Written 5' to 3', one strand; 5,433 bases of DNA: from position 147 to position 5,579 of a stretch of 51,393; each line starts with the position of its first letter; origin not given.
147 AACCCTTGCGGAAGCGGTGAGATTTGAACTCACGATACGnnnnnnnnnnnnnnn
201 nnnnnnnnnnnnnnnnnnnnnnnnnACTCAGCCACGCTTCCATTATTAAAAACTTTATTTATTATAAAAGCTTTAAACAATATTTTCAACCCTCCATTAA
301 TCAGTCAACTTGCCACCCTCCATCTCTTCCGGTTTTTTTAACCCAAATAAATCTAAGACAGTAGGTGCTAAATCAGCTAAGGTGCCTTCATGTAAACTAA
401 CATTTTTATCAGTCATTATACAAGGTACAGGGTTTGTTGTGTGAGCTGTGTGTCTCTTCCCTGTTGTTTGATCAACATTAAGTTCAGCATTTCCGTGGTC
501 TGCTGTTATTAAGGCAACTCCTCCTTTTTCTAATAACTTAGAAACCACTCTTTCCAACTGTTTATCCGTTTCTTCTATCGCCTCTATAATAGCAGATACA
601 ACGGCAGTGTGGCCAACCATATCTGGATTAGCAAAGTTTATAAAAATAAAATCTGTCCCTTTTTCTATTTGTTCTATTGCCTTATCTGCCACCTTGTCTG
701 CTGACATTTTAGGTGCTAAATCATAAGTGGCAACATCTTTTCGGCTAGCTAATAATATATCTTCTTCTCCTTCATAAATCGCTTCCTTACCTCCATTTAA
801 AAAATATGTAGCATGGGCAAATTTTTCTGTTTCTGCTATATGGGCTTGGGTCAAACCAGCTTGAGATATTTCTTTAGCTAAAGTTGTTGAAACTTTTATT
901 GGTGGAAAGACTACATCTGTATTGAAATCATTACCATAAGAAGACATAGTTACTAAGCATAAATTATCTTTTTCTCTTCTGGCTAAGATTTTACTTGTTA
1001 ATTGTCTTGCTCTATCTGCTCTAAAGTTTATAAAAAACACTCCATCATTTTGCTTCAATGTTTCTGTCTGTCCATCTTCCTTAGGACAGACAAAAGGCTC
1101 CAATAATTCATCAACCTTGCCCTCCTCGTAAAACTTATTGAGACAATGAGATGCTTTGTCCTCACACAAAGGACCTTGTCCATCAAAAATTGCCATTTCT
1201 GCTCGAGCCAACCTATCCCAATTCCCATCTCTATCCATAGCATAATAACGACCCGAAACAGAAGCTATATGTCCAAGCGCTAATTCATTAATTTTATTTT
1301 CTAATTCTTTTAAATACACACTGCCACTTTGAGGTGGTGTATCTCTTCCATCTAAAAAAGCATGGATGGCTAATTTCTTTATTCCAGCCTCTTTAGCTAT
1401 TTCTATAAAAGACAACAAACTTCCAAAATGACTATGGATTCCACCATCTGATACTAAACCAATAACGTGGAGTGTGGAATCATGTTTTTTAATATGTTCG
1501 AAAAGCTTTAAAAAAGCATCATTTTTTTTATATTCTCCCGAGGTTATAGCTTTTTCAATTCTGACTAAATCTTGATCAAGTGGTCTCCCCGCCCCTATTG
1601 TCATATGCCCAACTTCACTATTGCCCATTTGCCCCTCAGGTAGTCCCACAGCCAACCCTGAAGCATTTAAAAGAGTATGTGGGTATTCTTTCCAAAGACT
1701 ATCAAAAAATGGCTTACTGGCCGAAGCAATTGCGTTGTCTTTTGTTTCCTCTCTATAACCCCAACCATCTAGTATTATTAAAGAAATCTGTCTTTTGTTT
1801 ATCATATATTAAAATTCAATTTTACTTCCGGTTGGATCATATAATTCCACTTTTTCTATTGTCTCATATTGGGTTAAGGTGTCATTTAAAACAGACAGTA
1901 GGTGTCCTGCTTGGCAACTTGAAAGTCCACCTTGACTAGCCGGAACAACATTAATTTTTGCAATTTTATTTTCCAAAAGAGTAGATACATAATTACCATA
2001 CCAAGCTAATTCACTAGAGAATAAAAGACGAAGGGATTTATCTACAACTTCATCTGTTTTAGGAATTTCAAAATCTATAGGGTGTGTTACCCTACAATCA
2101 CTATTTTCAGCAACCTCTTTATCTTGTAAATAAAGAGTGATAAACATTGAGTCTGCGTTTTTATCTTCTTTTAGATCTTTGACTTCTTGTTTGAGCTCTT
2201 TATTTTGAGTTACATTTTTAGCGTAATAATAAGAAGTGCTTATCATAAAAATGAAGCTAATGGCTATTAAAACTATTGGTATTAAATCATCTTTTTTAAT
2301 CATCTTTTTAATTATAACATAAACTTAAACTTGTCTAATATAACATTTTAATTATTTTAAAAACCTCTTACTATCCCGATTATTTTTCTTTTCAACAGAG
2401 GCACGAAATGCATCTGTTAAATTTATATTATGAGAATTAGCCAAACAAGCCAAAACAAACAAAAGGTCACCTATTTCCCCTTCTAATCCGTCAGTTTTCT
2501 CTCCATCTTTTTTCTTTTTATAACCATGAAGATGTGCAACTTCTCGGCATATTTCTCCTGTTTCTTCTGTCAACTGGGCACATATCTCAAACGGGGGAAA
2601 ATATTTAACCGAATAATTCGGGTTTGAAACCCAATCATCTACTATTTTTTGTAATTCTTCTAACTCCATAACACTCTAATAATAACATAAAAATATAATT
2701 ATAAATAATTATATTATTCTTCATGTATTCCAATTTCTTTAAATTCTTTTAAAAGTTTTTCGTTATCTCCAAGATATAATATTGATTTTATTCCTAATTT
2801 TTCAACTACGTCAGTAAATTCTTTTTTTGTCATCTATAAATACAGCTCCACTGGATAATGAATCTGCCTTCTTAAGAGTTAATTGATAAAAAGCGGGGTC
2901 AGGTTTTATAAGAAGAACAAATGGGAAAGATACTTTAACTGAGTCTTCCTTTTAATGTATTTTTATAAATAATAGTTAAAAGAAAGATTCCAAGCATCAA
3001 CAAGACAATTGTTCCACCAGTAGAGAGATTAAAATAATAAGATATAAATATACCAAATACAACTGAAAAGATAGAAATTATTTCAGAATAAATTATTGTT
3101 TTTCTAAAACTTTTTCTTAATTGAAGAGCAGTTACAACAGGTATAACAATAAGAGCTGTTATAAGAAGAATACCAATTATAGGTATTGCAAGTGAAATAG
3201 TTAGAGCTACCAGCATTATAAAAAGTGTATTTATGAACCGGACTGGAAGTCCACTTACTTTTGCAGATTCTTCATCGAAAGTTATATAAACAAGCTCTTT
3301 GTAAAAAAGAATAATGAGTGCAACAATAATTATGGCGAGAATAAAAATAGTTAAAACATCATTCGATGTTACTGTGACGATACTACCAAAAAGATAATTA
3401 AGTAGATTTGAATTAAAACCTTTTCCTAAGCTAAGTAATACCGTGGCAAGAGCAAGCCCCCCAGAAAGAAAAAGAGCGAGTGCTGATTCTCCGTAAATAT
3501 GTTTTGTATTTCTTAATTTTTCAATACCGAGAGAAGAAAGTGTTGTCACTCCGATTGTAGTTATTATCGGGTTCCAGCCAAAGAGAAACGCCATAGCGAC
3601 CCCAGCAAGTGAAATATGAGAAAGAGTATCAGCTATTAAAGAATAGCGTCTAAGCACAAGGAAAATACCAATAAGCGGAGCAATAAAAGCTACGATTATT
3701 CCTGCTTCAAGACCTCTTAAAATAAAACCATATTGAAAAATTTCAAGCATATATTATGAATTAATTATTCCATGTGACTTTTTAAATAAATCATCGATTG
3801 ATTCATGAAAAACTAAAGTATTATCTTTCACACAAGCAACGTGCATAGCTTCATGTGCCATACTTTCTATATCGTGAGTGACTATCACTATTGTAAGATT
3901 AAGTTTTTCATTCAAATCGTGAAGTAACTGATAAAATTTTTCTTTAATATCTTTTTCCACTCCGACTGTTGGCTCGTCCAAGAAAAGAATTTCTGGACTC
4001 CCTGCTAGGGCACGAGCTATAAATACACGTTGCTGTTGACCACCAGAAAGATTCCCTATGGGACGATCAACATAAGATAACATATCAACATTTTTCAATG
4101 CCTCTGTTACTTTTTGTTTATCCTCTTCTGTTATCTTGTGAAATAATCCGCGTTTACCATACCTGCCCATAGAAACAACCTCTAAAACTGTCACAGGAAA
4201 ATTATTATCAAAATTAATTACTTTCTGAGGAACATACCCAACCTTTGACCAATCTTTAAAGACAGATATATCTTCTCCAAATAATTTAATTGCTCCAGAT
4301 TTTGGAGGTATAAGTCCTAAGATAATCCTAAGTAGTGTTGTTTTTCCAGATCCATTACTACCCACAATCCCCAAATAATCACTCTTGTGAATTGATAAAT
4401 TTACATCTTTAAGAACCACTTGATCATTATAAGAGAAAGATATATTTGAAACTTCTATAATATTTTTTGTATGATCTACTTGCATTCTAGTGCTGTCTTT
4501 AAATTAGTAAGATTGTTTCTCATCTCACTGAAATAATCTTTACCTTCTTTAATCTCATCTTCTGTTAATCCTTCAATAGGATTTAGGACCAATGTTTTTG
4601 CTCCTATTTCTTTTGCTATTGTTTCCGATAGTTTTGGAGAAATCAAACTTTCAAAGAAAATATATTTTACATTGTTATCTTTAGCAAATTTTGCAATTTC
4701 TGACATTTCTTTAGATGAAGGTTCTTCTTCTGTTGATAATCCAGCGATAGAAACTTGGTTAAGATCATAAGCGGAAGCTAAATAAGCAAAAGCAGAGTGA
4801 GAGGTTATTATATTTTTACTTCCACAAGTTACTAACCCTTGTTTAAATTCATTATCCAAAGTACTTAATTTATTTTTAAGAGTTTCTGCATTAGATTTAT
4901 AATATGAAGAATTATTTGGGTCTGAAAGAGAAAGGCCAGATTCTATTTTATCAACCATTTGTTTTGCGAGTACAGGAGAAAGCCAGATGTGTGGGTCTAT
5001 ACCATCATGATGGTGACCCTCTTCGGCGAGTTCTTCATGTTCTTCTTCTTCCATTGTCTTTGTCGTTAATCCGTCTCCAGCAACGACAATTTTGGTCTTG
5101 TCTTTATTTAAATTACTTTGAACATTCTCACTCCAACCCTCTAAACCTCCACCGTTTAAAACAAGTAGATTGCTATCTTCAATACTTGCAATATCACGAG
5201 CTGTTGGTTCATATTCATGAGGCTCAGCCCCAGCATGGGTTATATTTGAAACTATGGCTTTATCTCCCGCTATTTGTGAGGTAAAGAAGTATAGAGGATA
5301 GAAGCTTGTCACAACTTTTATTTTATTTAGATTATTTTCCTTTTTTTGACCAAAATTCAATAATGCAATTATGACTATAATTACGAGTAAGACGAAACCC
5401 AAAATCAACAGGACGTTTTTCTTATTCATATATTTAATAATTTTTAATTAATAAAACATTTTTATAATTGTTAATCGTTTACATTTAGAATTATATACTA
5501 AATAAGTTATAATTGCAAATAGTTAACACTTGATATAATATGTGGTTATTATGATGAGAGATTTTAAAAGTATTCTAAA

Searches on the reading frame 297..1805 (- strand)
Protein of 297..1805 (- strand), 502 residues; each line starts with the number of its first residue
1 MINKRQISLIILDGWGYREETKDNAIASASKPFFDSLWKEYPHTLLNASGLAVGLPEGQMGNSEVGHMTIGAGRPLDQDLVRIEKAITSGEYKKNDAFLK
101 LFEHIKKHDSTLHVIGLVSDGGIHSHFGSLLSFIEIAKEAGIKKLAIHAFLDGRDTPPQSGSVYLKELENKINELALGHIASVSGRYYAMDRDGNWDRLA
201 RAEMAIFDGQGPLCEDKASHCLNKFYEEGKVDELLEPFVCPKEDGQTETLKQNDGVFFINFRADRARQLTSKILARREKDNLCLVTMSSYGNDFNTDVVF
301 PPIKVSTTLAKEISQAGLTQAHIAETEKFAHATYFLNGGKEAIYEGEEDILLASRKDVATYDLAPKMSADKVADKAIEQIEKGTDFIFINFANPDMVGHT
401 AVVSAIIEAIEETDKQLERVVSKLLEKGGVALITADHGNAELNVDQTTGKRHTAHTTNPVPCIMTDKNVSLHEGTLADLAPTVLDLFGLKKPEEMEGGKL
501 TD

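Call 21: search_protein_families(library=pfam, proteins=[window:297-1805:-], max_evalue=0.001)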
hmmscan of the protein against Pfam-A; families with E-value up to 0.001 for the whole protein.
window:297-1805:- (502 aa): 5 families
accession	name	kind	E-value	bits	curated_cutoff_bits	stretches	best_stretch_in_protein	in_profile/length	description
PF01676.23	Metalloenzyme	-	1e-74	251.7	24.3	1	6-491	2-252/252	Metalloenzyme superfamily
PF06415.18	iPGM_N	-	1.3e-68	231.1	27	1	83-290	1-215/217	BPG-independent PGAM N-terminus (iPGM_N)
PF01663.27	Phosphodiest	-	1.5e-05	25.2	23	1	366-445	133-226/342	Type I phosphodiesterase / nucleotide pyrophosphatase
PF00884.28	Sulfatase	-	5.4e-05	23.1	25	1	391-488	200-300/301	Sulfatase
PF08665.17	PglZ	-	0.0001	22.7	25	1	349-439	82-172/179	PglZ domain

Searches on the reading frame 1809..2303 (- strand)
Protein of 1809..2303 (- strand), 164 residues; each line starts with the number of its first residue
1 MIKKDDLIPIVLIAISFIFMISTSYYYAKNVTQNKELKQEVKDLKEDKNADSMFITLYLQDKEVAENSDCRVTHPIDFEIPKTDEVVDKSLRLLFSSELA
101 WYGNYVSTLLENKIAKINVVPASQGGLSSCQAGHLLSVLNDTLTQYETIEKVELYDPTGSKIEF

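Call 22: search_protein_families(library=pfam, proteins=[window:1809-2303:-], max_evalue=0.001)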
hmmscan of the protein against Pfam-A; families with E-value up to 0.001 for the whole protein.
window:1809-2303:- (164 aa): 1 family
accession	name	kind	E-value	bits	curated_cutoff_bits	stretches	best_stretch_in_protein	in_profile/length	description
PF19579.4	FtsL_2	-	8.9e-05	22.8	24.6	1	10-47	21-58/100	Bacteriodetes cell division protein (FtsL-like)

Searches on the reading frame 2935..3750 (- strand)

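Call 21: search_protein_families(library=pfam, proteins=[window:2935-3750:-], max_evalue=0.001)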
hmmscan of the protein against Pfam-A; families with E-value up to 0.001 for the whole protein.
window:2935-3750:- (271 aa): 2 families
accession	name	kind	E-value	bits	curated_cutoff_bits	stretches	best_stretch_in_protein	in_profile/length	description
PF00950.22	ABC-3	-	8.8e-72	242.2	20.1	1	6-262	1-257/258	ABC 3 transport family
PF01032.23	FecCD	-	3.8e-08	33.2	26.5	1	32-263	94-311/311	FecCD transport family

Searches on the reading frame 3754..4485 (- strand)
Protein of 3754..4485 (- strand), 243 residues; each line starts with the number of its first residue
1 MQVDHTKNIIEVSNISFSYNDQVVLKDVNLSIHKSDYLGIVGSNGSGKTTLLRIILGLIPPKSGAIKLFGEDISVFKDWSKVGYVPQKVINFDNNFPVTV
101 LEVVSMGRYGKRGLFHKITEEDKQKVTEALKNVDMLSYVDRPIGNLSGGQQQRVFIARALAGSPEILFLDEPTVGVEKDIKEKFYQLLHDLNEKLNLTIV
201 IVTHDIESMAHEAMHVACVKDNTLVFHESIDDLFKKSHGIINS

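Call 21: search_protein_families(library=pfam, proteins=[window:3754-4485:-], max_evalue=0.001)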
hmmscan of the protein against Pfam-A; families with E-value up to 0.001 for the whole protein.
window:3754-4485:- (243 aa): 2 families
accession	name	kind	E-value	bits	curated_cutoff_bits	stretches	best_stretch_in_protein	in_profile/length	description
PF00005.33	ABC_tran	-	9.3e-33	114.2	25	1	25-173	1-136/137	ABC transporter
PF13304.12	AAA_21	-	4.4e-11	43.8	27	1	138-207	230-301/304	AAA domain, putative AbiEii toxin, Type IV TA system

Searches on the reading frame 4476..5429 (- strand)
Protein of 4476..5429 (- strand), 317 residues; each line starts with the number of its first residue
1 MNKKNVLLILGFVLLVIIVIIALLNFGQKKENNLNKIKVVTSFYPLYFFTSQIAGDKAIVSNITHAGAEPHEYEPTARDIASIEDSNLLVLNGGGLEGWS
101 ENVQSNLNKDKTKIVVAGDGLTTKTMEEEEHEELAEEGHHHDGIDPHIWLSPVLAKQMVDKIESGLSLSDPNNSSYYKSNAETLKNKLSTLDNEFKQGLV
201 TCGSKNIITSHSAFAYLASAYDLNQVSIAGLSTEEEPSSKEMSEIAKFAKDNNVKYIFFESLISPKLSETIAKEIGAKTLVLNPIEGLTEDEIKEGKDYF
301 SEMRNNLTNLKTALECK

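Call 21: search_protein_families(library=pfam, proteins=[window:4476-5429:-], max_evalue=0.001)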
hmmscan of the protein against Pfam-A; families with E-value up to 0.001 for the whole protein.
window:4476-5429:- (317 aa): 1 family
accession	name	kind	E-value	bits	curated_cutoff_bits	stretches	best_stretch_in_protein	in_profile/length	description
PF01297.22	ZnuA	-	1.3e-86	290.7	29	1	39-313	1-263/263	Zinc-uptake complex component A periplasmic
